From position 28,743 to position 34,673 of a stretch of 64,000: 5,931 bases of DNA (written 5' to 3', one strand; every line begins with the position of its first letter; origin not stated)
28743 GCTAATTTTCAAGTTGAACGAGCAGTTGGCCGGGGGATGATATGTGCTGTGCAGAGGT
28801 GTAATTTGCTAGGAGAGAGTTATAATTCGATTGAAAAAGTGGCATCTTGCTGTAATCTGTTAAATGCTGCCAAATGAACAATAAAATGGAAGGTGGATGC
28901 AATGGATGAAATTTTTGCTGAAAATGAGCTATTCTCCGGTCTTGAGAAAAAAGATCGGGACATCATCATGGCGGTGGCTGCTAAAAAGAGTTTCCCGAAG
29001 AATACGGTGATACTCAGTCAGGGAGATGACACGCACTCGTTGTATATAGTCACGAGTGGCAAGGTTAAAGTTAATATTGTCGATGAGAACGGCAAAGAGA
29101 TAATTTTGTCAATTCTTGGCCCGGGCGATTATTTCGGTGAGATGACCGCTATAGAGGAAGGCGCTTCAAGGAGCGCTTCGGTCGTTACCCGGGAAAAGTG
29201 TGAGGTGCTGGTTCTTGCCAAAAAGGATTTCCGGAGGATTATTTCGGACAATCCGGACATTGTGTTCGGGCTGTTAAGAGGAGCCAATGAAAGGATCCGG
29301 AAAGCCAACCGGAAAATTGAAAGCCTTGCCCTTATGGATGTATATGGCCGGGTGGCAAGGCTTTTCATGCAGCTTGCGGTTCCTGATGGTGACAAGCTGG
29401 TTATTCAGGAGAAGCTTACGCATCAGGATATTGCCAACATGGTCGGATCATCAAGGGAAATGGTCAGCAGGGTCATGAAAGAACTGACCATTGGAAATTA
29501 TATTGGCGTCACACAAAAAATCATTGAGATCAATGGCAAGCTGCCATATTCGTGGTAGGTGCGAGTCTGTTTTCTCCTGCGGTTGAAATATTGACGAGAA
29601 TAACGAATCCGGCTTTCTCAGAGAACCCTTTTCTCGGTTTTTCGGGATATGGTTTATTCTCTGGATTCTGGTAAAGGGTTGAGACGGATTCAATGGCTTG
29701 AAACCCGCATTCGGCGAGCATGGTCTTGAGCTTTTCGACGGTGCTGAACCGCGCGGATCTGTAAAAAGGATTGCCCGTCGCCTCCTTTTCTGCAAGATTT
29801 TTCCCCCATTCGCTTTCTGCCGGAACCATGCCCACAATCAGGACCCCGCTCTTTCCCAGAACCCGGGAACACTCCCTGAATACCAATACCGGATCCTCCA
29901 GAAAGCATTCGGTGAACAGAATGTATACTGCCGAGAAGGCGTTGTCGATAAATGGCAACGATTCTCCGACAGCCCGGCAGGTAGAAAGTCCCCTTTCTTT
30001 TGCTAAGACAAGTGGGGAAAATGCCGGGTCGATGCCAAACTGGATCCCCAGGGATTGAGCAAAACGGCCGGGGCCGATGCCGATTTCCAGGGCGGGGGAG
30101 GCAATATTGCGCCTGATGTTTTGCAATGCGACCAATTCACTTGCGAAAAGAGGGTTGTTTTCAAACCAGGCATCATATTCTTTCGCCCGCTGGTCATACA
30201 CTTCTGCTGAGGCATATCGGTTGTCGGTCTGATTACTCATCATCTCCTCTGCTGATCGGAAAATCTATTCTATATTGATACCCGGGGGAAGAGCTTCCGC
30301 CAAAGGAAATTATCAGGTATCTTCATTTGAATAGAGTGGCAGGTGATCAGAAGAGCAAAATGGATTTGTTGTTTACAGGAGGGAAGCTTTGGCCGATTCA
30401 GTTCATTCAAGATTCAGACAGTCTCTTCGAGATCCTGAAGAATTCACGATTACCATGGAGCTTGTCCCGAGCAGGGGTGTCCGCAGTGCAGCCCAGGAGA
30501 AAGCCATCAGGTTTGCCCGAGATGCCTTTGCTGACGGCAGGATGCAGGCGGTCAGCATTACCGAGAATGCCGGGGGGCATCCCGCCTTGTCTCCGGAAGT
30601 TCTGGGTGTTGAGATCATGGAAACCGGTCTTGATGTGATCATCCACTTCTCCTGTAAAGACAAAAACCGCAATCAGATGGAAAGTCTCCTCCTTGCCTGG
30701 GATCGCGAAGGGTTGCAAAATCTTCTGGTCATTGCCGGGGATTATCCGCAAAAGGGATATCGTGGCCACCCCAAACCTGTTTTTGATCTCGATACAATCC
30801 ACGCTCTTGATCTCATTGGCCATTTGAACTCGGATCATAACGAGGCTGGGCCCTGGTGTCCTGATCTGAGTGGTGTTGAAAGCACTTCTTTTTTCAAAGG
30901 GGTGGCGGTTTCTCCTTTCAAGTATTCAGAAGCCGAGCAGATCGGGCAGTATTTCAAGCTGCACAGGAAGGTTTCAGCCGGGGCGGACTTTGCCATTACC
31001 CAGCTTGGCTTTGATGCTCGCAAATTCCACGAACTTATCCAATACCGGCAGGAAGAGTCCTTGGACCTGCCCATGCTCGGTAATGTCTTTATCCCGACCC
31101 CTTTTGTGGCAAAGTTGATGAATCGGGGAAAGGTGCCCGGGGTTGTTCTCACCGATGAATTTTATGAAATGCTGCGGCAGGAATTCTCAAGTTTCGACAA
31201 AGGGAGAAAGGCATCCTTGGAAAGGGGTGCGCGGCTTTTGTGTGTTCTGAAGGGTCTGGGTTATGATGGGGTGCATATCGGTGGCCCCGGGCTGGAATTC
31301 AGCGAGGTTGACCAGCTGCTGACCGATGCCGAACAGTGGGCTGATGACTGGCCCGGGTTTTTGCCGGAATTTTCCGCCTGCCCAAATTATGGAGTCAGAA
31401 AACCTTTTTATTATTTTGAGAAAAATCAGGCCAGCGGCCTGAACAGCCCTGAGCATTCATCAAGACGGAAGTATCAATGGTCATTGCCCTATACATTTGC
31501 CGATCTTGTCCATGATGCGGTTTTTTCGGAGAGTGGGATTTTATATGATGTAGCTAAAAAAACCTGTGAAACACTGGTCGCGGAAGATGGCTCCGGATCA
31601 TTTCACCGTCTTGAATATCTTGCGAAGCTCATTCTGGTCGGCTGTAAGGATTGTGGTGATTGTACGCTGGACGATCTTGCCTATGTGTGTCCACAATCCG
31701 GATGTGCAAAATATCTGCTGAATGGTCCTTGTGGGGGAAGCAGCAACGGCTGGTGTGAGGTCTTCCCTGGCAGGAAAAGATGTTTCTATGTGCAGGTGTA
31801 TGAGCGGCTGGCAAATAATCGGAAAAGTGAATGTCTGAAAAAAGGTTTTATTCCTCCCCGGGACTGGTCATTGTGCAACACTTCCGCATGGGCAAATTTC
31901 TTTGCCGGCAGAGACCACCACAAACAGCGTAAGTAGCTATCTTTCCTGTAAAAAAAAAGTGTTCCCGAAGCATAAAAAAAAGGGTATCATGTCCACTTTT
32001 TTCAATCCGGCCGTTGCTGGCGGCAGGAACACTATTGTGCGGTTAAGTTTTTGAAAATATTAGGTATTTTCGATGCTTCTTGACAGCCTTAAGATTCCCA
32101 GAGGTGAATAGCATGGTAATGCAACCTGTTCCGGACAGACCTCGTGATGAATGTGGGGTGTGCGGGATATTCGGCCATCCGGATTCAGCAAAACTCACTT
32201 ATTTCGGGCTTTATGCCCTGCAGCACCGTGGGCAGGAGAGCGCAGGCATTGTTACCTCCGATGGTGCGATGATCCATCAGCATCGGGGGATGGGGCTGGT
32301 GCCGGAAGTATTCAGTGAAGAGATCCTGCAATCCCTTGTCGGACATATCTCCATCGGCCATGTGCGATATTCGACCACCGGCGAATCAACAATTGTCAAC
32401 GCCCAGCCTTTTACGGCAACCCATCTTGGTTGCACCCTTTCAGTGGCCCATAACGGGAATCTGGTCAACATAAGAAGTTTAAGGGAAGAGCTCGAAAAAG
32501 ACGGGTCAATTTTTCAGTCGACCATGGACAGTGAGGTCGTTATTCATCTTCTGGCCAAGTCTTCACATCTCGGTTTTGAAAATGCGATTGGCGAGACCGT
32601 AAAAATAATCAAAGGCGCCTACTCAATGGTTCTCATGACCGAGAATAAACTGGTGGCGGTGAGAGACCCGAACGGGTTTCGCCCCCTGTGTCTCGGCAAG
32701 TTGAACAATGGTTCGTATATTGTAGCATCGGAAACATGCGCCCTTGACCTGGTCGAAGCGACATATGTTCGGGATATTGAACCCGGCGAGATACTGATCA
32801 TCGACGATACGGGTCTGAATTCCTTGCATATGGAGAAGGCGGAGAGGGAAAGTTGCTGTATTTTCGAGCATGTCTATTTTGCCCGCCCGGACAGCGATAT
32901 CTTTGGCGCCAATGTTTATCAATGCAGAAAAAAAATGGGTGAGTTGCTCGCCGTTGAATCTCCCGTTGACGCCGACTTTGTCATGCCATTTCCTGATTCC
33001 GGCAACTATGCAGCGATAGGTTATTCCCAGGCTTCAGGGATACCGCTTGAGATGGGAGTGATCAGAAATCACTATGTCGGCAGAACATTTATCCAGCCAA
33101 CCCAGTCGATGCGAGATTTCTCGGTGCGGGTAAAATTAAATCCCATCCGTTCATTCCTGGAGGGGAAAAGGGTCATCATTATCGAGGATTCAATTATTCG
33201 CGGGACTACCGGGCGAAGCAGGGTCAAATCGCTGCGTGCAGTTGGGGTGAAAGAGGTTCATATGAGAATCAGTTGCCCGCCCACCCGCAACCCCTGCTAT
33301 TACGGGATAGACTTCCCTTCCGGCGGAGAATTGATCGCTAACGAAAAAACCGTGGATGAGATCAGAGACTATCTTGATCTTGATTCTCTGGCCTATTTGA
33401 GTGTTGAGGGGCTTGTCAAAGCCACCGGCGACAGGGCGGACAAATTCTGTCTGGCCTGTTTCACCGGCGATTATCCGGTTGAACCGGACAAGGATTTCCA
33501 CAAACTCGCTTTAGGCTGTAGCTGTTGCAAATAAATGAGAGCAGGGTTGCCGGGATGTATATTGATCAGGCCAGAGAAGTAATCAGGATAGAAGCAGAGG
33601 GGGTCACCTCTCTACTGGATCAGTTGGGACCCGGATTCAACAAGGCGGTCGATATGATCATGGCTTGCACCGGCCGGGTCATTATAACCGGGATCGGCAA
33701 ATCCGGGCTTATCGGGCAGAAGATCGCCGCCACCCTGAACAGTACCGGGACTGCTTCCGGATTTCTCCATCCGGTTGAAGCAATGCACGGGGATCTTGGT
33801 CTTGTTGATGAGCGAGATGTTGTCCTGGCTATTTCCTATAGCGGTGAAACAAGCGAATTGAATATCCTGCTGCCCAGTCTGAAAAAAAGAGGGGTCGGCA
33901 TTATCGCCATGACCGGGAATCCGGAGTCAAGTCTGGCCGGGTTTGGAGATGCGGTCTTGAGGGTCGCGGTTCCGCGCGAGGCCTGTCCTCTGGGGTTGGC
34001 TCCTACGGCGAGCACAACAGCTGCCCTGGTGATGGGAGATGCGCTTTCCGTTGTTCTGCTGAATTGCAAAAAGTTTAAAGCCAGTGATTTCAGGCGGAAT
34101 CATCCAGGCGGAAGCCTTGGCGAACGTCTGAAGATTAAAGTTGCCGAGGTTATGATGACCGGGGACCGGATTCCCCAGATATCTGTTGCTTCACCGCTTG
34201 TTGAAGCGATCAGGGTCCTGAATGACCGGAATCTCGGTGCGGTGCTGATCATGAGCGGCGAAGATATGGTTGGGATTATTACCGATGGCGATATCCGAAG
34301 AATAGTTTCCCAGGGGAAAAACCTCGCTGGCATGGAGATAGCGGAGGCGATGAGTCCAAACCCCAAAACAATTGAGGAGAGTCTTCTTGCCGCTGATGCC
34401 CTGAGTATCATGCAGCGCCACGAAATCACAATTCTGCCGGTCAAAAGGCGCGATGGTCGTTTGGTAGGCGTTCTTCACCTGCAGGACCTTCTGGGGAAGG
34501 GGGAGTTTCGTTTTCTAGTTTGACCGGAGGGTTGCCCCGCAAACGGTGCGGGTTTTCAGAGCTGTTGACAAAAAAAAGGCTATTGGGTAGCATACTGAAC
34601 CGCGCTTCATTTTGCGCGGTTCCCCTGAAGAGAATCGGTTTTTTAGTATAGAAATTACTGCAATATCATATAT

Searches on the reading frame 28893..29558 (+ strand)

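Call 14: search_protein_families(library=pfam, proteins=[window:28893-29558:+], max_evalue=0.00001)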
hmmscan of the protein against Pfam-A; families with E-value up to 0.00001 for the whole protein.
window:28893-29558:+ (221 aa): 3 families
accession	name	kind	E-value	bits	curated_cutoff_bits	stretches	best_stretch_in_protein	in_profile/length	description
PF00027.35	cNMP_binding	-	1.7e-27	95.6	27.5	1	32-120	2-89/89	Cyclic nucleotide-binding domain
PF13545.12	HTH_Crp_2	-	5.6e-12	45.9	27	1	152-209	1-57/70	Crp-like helix-turn-helix domain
PF00325.26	Crp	-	3.1e-10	40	21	1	174-198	2-26/32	Bacterial regulatory proteins, crp family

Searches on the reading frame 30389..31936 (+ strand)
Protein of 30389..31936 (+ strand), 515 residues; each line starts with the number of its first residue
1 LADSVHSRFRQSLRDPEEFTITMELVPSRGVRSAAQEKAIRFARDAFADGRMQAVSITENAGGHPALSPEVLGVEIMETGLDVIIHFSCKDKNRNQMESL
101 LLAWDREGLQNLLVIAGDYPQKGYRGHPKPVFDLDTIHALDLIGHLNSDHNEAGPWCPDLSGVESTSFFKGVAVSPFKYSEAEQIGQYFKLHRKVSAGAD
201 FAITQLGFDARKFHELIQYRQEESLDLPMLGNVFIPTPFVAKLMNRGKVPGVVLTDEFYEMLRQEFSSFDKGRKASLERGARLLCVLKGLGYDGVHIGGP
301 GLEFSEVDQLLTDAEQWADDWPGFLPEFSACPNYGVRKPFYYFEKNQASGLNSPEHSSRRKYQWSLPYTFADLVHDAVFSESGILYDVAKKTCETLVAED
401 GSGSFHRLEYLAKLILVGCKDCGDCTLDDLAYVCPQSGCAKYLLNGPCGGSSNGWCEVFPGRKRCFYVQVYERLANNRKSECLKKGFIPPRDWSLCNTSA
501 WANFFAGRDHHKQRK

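Call 77: search_protein_families(library=pfam, proteins=[window:30389-31936:+], max_evalue=0.00001)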
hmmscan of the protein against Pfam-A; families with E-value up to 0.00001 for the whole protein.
window:30389-31936:+ (515 aa): 2 families
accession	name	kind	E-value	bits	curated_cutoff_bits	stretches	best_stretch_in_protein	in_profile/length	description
PF12225.13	DUF5981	-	1e-26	92.9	23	1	405-494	8-95/95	Methylene-tetrahydrofolate reductase C terminal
PF02219.23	MTHFR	-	6.7e-20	72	24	1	10-261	3-234/287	Methylenetetrahydrofolate reductase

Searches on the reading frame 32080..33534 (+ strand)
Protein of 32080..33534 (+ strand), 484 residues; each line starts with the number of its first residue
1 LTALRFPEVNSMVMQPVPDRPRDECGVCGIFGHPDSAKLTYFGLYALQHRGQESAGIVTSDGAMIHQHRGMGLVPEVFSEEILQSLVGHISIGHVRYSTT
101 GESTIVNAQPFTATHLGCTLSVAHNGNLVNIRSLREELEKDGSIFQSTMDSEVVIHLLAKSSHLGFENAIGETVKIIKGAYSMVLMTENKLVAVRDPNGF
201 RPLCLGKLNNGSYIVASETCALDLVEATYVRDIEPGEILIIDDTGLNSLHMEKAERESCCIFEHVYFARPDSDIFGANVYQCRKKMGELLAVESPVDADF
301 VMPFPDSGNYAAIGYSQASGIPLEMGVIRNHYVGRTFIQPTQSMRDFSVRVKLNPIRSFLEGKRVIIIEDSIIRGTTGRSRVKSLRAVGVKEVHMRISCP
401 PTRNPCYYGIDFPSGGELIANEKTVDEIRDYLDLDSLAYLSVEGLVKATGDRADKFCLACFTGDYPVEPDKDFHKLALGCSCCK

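Call 77: search_protein_families(library=pfam, proteins=[window:32080-33534:+], max_evalue=0.00001)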
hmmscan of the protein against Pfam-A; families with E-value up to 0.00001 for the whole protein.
window:32080-33534:+ (484 aa): 3 families
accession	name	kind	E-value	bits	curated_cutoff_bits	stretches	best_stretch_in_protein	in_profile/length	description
PF13537.11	GATase_7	-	8.8e-19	68.2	25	1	107-222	12-121/123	Glutamine amidotransferase domain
PF13522.11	GATase_6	-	6.1e-17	62.3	27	1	88-218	10-130/130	Glutamine amidotransferase domain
PF13230.11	GATase_4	-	6e-06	25.8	23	0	88-135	71-118/272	Glutamine amidotransferases class-II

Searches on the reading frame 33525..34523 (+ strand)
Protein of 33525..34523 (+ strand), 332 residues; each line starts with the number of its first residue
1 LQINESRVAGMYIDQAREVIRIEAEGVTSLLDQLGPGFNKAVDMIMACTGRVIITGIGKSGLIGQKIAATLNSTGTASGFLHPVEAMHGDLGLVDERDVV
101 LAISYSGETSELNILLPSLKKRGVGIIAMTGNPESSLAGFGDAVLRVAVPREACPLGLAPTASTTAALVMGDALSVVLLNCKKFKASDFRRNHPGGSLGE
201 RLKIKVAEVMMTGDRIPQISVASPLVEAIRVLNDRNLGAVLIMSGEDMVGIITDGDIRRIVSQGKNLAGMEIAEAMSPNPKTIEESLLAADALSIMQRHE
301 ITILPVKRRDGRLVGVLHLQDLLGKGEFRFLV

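Call 77: search_protein_families(library=pfam, proteins=[window:33525-34523:+], max_evalue=0.00001)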
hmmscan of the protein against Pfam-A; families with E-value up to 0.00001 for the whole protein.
window:33525-34523:+ (332 aa): 2 families
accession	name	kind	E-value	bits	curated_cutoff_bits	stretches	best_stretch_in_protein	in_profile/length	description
PF01380.27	SIS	-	5.8e-29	101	25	1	46-175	2-129/131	SIS domain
PF00571.33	CBS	-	6.3e-17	62.1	24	1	273-323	2-52/57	CBS domain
